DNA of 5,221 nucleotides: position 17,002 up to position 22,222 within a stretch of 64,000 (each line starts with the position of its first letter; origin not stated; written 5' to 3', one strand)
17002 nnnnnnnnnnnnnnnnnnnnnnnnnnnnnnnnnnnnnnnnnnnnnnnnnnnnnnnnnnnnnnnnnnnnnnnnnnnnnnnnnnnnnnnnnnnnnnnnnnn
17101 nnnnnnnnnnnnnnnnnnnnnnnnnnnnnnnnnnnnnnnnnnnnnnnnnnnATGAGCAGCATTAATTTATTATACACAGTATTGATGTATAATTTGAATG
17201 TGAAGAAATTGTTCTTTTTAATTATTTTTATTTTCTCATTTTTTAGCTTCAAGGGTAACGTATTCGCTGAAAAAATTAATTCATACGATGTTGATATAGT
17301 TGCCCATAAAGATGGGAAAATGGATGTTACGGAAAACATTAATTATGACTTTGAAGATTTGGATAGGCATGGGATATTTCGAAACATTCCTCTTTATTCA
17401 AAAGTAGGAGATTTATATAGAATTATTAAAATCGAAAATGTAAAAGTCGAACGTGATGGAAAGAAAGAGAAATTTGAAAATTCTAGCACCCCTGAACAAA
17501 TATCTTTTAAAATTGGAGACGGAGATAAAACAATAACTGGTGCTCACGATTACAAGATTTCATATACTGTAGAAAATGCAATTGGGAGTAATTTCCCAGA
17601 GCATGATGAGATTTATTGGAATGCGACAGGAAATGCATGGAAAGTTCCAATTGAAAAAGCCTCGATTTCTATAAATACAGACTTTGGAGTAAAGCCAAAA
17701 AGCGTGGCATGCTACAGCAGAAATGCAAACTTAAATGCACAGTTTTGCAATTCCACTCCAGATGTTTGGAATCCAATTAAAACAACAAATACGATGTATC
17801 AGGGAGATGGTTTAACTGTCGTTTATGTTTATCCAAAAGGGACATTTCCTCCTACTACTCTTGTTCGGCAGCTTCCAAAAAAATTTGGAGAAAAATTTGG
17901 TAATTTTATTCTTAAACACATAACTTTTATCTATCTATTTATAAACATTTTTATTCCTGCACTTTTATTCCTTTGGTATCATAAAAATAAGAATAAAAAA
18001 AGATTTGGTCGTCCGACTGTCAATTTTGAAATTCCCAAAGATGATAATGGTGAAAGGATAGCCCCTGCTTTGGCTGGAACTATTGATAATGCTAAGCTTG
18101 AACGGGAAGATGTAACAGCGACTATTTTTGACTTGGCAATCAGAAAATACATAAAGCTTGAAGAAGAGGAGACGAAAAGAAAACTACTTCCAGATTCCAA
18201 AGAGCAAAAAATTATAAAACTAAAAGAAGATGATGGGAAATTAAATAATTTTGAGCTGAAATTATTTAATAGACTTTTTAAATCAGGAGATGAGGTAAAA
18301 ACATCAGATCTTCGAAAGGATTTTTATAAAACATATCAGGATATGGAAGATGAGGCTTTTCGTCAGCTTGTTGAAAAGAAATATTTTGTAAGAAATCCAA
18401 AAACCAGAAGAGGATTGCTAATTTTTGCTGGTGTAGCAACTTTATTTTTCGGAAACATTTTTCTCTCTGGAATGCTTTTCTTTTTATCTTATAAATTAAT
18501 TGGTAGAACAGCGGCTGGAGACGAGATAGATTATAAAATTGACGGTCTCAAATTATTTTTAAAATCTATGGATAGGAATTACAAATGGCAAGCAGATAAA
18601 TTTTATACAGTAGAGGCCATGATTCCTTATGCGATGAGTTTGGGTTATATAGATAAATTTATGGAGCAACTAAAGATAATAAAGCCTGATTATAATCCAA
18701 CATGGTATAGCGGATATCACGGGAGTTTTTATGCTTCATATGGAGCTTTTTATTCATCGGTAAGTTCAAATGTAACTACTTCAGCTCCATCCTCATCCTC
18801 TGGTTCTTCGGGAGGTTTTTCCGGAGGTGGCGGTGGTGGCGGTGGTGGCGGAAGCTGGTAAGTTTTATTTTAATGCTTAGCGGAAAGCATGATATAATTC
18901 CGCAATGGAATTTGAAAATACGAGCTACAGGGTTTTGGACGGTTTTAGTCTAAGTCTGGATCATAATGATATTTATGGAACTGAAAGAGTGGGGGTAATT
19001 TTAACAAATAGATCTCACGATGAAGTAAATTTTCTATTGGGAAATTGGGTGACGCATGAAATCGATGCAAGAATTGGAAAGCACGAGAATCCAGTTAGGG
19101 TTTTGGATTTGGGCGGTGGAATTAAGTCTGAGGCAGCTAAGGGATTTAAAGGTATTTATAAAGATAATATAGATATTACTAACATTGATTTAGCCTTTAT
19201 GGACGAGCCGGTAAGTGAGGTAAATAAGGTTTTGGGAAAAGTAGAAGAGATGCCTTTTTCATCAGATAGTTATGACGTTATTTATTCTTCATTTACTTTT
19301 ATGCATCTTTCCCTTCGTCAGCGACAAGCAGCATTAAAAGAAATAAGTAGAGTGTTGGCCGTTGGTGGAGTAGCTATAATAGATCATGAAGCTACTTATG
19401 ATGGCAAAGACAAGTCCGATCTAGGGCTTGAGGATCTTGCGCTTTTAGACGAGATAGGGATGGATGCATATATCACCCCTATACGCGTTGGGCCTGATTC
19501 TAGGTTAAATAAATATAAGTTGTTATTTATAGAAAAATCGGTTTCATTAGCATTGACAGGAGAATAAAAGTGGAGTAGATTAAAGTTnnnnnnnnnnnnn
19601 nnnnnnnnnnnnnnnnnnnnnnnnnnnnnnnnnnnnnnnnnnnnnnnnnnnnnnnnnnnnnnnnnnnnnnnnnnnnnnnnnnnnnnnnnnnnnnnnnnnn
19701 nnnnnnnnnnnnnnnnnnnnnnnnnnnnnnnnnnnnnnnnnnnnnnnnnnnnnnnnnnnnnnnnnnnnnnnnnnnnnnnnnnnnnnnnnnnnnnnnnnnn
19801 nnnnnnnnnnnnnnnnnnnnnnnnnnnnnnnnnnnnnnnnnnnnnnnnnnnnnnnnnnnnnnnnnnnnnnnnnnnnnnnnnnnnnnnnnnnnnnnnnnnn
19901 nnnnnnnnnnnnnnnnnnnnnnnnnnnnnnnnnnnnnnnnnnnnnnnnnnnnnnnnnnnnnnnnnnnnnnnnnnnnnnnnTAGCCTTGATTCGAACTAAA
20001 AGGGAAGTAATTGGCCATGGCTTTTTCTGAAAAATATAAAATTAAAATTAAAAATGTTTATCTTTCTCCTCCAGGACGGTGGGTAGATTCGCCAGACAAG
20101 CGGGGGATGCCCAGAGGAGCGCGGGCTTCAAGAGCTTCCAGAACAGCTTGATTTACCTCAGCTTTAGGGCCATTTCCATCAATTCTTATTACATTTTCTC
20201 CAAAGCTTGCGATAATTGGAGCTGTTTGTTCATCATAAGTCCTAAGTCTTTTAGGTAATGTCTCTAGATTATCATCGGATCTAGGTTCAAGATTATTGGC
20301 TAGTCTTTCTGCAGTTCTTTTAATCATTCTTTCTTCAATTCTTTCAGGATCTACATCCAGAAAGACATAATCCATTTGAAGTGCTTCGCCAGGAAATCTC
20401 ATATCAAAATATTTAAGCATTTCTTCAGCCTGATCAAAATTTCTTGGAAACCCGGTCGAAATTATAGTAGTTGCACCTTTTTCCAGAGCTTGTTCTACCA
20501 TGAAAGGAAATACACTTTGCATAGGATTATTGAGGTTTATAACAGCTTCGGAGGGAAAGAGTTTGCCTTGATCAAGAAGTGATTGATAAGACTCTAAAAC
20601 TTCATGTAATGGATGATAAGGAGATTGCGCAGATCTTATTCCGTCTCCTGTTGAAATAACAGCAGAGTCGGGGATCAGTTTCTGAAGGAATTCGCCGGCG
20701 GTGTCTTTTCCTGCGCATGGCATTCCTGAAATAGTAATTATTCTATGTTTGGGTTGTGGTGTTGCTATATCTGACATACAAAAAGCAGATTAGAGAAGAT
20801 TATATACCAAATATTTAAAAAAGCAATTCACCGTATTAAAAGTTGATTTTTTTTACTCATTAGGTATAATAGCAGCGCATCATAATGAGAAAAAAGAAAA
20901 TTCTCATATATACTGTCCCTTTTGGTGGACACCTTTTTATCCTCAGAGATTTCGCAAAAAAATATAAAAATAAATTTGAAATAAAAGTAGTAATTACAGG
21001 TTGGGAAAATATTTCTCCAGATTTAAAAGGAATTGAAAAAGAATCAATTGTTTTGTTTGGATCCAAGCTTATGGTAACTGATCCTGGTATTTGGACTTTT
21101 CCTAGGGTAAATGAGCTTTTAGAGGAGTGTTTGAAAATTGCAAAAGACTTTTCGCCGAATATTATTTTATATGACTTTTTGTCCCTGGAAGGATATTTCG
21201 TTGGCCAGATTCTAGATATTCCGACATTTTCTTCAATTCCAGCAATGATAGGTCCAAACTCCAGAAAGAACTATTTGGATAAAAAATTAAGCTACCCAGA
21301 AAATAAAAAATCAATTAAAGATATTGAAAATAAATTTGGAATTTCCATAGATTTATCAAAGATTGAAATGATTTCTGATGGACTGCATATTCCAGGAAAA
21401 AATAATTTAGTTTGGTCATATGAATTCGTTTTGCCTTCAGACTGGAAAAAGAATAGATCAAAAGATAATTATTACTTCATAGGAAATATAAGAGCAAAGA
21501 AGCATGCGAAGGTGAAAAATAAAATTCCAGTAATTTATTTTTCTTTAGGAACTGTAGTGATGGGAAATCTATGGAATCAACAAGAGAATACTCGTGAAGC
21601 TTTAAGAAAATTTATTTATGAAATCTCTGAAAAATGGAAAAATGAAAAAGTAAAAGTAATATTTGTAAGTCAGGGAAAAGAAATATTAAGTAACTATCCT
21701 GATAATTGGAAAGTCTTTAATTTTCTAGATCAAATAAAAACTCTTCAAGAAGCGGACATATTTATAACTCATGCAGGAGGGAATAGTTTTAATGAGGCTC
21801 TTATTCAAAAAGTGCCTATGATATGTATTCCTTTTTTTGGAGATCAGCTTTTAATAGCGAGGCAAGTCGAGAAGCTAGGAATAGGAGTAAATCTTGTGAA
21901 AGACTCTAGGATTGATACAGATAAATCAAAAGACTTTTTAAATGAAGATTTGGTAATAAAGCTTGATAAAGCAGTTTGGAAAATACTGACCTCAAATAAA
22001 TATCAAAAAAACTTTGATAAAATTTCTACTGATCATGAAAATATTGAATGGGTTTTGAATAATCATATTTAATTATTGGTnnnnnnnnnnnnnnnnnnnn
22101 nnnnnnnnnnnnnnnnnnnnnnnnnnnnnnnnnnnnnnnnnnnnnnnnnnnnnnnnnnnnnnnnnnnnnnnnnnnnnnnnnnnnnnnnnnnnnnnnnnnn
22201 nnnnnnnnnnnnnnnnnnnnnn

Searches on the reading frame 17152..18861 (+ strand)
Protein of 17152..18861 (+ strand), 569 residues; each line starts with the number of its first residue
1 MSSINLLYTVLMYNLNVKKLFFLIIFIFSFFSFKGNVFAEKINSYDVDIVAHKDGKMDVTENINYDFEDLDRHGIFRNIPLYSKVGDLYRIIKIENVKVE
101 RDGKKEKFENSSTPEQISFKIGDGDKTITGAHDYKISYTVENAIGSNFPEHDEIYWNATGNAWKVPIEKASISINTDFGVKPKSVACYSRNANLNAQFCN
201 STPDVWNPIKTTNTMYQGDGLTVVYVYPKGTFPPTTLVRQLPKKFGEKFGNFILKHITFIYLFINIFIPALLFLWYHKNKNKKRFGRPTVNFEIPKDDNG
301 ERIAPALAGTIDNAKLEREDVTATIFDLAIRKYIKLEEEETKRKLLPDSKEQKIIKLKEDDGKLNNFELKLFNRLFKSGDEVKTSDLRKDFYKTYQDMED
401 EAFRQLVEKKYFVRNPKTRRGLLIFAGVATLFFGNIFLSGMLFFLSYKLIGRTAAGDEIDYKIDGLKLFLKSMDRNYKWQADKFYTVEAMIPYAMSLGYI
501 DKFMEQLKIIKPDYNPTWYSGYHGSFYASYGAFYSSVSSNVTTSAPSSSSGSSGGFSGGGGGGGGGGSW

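Call 57: search_protein_families(library=pfam, proteins=[window:17152-18861:+], max_evalue=0.001)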
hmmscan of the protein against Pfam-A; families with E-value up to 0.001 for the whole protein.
window:17152-18861:+ (569 aa): 2 families
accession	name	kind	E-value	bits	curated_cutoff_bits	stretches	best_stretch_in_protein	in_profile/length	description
PF09972.14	DUF2207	-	1.2e-26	94.4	24.4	1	41-176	1-124/172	Predicted membrane protein (DUF2207) N-terminal domain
PF20990.2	DUF2207_C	-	8e-25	88.4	33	1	293-507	7-247/247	Predicted membrane protein (DUF2207) C-terminal domain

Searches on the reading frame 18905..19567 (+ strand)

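Call 57: search_protein_families(library=pfam, proteins=[window:18905-19567:+], max_evalue=0.001)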
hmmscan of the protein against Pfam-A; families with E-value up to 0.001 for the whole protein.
window:18905-19567:+ (220 aa): 6 families
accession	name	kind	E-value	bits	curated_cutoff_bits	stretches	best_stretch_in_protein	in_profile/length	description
PF08241.18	Methyltransf_11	-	4.4e-11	43.7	21.2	1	88-159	23-95/95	Methyltransferase domain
PF13649.12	Methyltransf_25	-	8.5e-09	36.4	27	1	101-155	39-97/97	Methyltransferase domain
PF13489.12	Methyltransf_23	-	3.8e-06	27.2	27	1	56-161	16-118/164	Methyltransferase domain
PF01209.24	Ubie_methyltran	-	3.5e-05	23.7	20.1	1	99-157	93-149/233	ubiE/COQ5 methyltransferase family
PF08242.18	Methyltransf_12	-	5.2e-05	24.3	30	1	112-156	64-97/98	Methyltransferase domain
PF13847.12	Methyltransf_31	-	0.00011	22.3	27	1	89-162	34-112/145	Methyltransferase domain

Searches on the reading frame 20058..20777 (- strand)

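Call 57: search_protein_families(library=pfam, proteins=[window:20058-20777:-], max_evalue=0.001)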
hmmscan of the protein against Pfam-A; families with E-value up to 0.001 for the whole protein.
window:20058-20777:- (239 aa): 3 families
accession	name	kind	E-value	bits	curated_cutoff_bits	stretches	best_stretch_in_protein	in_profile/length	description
PF00406.28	ADK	-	6.7e-18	65.7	26.8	1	16-194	1-148/151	Adenylate kinase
PF13207.12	AAA_17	-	3e-07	31.2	27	1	18-173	2-134/136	AAA domain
PF13238.12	AAA_18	-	0.00015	22.6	29.4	1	14-157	1-114/128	AAA domain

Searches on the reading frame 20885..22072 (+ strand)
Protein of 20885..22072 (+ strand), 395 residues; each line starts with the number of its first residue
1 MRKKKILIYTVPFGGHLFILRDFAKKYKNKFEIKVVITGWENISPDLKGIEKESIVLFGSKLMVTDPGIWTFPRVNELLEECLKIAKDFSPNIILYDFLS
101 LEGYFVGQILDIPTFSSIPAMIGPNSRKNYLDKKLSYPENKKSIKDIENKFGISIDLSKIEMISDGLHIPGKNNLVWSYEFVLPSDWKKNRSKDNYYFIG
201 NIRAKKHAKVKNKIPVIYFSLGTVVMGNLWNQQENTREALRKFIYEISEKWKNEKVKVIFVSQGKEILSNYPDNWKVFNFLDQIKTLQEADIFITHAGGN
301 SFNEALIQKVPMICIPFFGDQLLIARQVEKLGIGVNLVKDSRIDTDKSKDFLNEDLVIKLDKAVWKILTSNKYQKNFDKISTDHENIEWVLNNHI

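Call 79: search_protein_families(library=pfam, proteins=[window:20885-22072:+], max_evalue=0.0001)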
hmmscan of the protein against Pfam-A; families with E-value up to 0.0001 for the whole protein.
window:20885-22072:+ (395 aa): 3 families
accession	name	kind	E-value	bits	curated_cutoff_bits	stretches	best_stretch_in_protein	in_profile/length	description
PF00201.24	UDPGT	-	1.3e-12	47.7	19.5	1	216-384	277-422/499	UDP-glucoronosyl and UDP-glucosyl transferase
PF06722.18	EryCIII-like_C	-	1.7e-09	38.3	31.7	1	259-345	17-102/145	Erythromycin biosynthesis protein CIII-like, C-terminal domain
PF04101.22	Glyco_tran_28_C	-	3.4e-09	37.4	22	1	242-339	32-125/166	Glycosyltransferase family 28 C-terminal domain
